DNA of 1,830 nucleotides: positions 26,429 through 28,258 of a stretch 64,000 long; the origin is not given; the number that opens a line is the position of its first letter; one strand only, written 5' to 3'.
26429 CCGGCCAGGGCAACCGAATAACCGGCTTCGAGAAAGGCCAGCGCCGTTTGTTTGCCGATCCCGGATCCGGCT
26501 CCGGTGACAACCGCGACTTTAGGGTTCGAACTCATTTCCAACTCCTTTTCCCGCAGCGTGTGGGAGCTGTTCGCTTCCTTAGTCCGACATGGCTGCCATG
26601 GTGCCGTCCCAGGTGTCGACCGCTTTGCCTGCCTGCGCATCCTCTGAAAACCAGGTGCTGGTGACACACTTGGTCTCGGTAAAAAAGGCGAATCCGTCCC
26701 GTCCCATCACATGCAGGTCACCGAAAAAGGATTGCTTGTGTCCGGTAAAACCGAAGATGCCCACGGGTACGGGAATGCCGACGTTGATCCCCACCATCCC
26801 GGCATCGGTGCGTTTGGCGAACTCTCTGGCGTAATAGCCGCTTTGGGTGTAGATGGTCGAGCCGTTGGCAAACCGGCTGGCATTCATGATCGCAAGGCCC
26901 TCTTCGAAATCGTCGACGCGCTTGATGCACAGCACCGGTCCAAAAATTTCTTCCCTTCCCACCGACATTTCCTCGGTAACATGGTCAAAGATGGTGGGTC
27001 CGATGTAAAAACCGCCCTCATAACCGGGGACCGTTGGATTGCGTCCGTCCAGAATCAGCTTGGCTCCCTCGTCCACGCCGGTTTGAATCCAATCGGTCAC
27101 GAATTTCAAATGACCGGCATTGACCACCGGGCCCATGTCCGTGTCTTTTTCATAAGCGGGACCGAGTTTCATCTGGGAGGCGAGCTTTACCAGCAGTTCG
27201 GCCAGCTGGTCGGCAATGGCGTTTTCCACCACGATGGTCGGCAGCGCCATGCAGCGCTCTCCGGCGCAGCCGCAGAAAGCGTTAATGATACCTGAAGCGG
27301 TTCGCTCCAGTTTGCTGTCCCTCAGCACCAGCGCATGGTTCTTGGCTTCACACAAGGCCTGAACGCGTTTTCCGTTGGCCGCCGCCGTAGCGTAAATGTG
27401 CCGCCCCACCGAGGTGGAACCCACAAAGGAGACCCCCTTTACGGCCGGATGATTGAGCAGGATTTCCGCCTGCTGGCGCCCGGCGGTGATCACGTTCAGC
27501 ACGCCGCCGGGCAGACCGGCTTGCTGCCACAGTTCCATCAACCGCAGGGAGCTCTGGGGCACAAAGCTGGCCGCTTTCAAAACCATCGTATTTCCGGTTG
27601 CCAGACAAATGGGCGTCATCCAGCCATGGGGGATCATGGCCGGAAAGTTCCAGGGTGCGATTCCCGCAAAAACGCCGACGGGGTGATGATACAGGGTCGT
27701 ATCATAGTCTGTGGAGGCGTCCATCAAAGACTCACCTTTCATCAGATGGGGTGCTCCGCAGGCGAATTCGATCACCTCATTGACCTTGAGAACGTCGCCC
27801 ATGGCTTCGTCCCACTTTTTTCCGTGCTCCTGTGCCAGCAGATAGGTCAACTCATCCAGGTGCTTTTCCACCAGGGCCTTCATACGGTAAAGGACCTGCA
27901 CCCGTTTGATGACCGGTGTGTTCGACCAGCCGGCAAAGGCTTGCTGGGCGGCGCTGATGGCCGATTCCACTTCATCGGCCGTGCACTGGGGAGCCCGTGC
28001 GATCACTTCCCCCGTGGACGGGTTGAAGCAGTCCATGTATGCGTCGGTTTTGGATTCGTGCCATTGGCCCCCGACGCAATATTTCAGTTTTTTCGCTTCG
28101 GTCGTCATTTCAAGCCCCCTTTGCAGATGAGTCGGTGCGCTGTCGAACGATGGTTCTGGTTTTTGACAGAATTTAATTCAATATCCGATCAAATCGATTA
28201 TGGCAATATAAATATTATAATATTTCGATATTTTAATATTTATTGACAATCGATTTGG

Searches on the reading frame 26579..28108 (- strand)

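Call 108: search_protein_families(library=pfam, proteins=[window:26579-28108:-], max_evalue=0.00001)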
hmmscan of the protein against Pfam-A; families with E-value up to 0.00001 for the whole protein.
window:26579-28108:- (509 aa): 1 family
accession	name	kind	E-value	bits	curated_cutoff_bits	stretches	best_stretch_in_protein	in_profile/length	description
PF00171.27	Aldedh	-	7.9e-141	470.2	23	1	16-482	1-461/461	Aldehyde dehydrogenase family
